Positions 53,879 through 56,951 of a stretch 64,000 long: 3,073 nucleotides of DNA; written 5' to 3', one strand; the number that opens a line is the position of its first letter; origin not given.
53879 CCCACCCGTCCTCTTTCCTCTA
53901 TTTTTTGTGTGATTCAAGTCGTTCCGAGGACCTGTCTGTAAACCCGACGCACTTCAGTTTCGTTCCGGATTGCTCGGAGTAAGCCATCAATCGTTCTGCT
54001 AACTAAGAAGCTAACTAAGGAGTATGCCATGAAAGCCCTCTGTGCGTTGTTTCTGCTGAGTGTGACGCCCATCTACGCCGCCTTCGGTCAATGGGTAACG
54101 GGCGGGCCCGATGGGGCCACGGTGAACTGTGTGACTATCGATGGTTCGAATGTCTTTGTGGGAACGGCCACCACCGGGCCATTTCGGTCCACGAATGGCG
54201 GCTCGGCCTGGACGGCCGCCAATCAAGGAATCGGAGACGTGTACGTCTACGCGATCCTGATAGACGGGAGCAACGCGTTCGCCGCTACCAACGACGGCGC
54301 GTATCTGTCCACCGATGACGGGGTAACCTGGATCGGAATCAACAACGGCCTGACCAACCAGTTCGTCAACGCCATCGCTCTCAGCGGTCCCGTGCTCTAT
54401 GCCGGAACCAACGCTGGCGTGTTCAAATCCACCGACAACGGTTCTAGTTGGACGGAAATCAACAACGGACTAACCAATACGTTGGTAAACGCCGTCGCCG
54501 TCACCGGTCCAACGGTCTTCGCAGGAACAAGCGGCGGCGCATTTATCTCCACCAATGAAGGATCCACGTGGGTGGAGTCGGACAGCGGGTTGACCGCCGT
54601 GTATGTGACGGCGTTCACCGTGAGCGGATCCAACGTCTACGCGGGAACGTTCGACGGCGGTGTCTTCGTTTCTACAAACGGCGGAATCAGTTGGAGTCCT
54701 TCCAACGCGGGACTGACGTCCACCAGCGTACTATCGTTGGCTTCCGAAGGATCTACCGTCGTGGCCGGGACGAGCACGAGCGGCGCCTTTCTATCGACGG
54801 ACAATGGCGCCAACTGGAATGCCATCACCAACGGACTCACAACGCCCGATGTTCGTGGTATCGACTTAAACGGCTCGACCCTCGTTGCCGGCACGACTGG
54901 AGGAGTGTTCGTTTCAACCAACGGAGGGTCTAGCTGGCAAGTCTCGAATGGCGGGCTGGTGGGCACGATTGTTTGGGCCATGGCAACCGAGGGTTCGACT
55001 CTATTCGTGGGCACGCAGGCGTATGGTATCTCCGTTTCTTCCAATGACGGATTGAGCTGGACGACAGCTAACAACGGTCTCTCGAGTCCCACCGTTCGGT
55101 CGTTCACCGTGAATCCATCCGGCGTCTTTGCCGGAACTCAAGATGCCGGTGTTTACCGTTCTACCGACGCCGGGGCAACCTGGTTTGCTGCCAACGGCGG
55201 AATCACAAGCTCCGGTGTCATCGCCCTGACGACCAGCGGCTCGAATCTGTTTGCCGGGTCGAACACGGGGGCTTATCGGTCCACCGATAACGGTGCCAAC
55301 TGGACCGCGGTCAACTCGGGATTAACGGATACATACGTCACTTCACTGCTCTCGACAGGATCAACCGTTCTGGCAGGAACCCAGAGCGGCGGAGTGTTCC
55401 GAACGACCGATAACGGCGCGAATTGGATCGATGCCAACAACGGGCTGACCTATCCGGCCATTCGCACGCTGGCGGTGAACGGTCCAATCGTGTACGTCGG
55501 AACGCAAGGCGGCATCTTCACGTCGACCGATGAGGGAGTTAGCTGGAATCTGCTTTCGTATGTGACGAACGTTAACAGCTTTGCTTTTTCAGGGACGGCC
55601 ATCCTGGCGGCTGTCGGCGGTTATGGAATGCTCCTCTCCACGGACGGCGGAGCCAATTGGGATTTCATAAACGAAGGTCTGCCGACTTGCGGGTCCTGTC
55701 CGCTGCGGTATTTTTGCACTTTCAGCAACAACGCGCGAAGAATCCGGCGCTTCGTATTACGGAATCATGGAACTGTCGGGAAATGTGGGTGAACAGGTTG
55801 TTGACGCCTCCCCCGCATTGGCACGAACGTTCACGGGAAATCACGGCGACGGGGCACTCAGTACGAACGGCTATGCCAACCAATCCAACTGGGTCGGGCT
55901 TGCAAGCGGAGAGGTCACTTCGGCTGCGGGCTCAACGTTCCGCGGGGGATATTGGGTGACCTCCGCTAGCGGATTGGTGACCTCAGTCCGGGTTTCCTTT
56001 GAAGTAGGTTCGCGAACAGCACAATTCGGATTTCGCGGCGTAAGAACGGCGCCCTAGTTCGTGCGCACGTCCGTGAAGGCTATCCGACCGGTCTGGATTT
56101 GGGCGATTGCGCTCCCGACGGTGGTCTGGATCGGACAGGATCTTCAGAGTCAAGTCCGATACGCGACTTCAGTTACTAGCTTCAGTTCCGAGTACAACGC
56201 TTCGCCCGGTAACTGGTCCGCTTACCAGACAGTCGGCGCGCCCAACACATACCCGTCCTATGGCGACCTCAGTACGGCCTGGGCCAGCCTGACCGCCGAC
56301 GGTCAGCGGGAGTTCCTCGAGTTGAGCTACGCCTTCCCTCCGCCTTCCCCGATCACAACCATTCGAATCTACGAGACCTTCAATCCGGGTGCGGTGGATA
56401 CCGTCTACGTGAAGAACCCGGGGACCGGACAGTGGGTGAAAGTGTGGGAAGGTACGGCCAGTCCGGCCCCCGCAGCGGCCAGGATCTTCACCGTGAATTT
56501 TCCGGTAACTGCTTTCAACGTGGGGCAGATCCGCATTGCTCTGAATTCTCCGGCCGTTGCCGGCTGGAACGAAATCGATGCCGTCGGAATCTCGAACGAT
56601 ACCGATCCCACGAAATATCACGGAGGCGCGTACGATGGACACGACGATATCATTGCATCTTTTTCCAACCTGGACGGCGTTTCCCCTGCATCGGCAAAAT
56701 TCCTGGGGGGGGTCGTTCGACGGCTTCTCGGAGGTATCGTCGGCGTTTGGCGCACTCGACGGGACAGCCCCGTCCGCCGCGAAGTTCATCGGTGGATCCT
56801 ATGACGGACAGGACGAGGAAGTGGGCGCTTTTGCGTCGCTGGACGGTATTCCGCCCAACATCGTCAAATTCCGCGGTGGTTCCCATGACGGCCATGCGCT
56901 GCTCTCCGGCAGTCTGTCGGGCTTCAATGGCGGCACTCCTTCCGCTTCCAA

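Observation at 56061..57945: Novel 28-aa tandem-repeat T9SS surface protein whose reading frame is split at a G8 homopolymer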

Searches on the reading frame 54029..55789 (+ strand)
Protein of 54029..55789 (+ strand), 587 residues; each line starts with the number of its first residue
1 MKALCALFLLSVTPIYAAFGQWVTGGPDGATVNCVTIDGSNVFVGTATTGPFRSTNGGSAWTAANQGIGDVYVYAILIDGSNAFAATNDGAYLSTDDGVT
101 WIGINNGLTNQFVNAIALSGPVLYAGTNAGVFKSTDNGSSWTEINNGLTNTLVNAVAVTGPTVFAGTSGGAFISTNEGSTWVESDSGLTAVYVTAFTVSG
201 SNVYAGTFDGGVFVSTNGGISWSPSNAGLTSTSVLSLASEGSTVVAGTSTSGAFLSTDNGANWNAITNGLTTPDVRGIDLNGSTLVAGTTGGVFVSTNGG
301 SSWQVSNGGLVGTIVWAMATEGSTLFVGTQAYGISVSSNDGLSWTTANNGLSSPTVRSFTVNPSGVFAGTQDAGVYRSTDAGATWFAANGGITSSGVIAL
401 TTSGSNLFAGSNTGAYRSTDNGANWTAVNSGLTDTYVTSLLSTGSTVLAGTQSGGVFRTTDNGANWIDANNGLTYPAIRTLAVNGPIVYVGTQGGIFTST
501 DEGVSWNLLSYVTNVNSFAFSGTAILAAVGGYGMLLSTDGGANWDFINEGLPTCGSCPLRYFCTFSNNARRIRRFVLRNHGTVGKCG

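Call 26: search_protein_families(library=pfam, proteins=[window:54029-55789:+], max_evalue=0.01)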
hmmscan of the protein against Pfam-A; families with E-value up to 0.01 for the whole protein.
window:54029-55789:+ (587 aa): 4 families
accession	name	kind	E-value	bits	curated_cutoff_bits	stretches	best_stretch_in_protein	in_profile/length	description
PF15902.12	Sortilin-Vps10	-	2.4e-16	60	33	3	171-269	3-115/446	Sortilin, neurotensin receptor 3,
PF02012.26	BNR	-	2.5e-16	57.4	27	0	213-224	1-12/12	BNR/Asp-box repeat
PF19755.4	DUF6242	-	1.2e-09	38.8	29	0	327-385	158-217/217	Domain of unknown function (DUF6242)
PF10647.15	Gmad1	-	0.0012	19.1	20.5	0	421-474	192-244/251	Lipoprotein LpqB beta-propeller domain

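Call 55: search_protein_families(library=ncbifam, proteins=[window:54029-55789:+], max_evalue=0.1)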
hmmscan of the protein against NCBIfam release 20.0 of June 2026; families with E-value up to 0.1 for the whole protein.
window:54029-55789:+ (587 aa): 2 families
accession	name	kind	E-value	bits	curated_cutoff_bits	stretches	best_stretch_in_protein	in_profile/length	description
NF045728.1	glycosyl_F510_1955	equivalog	3.1e-50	170.7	175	7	292-391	73-176/246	F510_1955 family glycosylhydrolase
NF053688.1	BamI_Bacteroidota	equivalog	4.5e-11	42.7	370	1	413-511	184-287/452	BamI family beta-barrel-assembly machinery protein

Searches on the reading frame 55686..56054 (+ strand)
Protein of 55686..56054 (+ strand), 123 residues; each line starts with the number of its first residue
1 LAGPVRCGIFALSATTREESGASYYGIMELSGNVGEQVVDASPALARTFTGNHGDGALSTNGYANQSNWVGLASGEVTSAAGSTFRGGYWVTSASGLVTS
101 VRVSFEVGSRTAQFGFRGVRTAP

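Call 26: search_protein_families(library=pfam, proteins=[window:55686-56054:+], max_evalue=0.01)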
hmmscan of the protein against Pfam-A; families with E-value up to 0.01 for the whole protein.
window:55686-56054:+ (123 aa): 0 families

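Call 55: search_protein_families(library=ncbifam, proteins=[window:55686-56054:+], max_evalue=0.1)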
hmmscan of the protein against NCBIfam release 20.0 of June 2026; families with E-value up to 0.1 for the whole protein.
window:55686-56054:+ (123 aa): 0 families

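Call 78: search_solved_structures(query=window:55686-56054:+, max_evalue=10, show_alignments=4)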
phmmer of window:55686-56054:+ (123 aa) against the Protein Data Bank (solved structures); distinct sequences matched with E-value up to 10: 5.
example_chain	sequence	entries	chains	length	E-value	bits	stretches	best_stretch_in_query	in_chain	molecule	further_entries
2y3c_A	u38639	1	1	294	0.04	17.7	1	78-117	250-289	TREPONEMA DENTICOLA VARIABLE PROTEIN 1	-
5cwb_A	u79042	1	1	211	0.55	14.1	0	15-42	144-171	Designed helical repeat protein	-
1p3c_A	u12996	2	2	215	1.1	13.1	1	14-59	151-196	glutamyl-endopeptidase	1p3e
8cwy_A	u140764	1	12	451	7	10.5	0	15-42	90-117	T32-15-1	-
8cws_A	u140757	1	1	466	8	10.3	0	15-42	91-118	F4132-2 Chain A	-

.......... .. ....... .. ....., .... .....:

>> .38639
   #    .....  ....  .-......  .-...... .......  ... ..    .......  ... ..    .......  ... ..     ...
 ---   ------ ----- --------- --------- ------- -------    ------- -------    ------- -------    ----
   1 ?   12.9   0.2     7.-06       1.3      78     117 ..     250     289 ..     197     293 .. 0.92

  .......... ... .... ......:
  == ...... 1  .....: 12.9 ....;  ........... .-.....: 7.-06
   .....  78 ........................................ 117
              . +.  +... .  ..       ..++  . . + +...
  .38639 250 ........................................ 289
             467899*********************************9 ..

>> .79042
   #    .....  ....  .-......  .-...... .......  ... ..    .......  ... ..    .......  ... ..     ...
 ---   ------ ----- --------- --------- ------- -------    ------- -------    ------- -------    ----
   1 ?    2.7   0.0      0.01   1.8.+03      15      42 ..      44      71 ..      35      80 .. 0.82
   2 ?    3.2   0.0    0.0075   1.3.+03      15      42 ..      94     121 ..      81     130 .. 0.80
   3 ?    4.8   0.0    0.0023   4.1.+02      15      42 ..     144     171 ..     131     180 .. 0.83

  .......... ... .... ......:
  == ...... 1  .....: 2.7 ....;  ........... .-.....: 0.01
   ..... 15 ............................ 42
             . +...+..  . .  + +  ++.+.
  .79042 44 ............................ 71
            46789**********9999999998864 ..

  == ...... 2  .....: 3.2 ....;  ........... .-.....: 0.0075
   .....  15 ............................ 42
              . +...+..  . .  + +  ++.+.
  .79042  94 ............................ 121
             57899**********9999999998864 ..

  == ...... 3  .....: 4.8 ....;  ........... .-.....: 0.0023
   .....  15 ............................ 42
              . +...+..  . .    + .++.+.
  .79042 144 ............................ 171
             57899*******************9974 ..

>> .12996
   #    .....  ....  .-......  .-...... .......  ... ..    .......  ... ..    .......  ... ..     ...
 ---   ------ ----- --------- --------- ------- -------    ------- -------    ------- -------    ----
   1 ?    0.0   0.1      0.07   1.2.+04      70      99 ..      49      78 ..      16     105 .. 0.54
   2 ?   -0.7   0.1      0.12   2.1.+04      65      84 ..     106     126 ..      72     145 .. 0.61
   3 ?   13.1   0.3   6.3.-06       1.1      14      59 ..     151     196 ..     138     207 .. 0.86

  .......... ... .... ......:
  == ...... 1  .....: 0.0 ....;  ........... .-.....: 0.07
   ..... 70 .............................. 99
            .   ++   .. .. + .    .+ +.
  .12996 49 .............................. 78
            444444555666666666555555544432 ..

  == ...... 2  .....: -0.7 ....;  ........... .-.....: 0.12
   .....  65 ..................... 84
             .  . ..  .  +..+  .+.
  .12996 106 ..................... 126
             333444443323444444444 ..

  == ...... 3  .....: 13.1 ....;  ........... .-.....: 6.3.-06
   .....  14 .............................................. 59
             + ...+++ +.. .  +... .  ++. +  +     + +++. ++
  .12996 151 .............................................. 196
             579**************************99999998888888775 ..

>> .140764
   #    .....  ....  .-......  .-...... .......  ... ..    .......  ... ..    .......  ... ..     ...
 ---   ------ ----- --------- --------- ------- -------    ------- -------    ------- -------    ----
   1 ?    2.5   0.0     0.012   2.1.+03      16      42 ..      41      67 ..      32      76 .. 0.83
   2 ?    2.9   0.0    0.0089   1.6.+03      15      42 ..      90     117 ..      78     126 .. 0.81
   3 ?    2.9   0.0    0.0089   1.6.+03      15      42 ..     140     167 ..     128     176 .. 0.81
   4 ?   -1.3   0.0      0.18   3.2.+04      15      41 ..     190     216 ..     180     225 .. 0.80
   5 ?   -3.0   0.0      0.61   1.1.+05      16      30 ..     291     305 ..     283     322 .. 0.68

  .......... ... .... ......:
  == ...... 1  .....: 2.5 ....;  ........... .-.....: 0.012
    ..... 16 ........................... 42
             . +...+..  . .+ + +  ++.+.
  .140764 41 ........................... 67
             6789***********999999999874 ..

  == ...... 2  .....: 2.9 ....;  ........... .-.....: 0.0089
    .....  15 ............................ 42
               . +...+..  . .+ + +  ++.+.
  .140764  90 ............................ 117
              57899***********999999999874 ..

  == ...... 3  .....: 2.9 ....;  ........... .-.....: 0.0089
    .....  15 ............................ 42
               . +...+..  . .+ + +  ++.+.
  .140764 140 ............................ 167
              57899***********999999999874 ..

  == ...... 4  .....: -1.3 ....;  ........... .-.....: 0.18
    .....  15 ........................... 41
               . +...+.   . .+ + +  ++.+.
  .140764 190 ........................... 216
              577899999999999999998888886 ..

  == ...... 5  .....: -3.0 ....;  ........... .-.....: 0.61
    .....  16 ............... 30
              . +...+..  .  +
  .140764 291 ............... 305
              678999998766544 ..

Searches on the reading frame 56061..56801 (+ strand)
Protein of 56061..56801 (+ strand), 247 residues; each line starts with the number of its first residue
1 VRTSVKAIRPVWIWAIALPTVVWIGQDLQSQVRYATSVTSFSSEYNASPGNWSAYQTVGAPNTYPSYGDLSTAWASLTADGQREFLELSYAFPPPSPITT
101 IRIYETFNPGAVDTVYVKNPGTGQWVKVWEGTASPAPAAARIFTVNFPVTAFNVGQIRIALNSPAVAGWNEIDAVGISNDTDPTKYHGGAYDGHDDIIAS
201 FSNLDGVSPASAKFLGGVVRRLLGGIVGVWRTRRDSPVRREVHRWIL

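Call 26: search_protein_families(library=pfam, proteins=[window:56061-56711:+], max_evalue=0.01)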
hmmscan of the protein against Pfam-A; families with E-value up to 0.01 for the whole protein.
window:56061-56711:+ (217 aa): 0 families

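Call 71: list_cluster_members(proteins=[P0001, window:56061-56801:+, window:30521-32566:+, window:59262-60041:+, window:54029-55789:+, window:58261-58794:+, window:28571-29335:+, window:60492-61457:+])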
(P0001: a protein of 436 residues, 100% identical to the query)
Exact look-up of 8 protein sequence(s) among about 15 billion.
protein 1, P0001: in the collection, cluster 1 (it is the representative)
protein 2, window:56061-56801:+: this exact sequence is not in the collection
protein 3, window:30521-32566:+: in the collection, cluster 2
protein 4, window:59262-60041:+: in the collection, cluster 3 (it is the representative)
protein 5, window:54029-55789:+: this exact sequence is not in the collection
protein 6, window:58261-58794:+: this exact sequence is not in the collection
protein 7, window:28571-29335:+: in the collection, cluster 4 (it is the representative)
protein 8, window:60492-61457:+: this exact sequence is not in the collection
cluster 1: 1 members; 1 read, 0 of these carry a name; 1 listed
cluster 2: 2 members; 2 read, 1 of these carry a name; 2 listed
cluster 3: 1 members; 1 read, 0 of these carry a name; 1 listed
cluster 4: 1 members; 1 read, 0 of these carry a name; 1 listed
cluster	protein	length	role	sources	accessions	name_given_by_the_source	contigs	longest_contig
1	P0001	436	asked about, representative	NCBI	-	-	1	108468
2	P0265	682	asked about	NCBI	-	-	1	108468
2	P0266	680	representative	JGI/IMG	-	glucose/arabinose dehydrogenase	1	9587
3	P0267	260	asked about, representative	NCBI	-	-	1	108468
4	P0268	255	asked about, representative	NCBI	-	-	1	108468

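Call 92: find_encoding_contigs(protein=P0267, flank=6000, max_places=2)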
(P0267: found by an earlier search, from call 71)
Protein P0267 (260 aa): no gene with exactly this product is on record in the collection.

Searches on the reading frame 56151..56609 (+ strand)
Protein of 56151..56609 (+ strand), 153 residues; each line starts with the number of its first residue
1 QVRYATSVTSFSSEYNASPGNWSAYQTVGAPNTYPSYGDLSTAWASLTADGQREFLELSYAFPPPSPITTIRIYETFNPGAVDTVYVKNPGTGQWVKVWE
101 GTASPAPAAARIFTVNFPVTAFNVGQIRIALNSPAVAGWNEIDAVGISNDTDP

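Call 83: search_solved_structures(query=A6, max_evalue=1, show_alignments=1)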
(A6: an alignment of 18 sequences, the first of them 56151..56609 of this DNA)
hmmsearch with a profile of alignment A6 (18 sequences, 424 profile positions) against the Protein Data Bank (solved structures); distinct sequences matched with E-value up to 1: 6.
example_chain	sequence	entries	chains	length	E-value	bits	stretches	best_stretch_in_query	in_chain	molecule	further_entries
7eh9_A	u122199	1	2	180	6.9e-06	28.5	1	349-412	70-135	Basal-body rod modification protein FlgD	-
7bhq_A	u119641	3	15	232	8.1e-06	28.3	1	348-412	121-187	Basal-body rod modification protein FlgD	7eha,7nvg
3osv_A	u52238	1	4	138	0.00059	22.1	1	358-411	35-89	Flagellar basal-body rod modification protein FlgD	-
3c12_A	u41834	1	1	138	0.0052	19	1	359-413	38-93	Flagellar protein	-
5m11_A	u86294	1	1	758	0.0096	18.2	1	332-416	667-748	Immunoreactive 84kD antigen PG93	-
8glj_D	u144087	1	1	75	0.2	13.8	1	341-422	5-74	Por secretion system C-terminal sorting domain-containing protein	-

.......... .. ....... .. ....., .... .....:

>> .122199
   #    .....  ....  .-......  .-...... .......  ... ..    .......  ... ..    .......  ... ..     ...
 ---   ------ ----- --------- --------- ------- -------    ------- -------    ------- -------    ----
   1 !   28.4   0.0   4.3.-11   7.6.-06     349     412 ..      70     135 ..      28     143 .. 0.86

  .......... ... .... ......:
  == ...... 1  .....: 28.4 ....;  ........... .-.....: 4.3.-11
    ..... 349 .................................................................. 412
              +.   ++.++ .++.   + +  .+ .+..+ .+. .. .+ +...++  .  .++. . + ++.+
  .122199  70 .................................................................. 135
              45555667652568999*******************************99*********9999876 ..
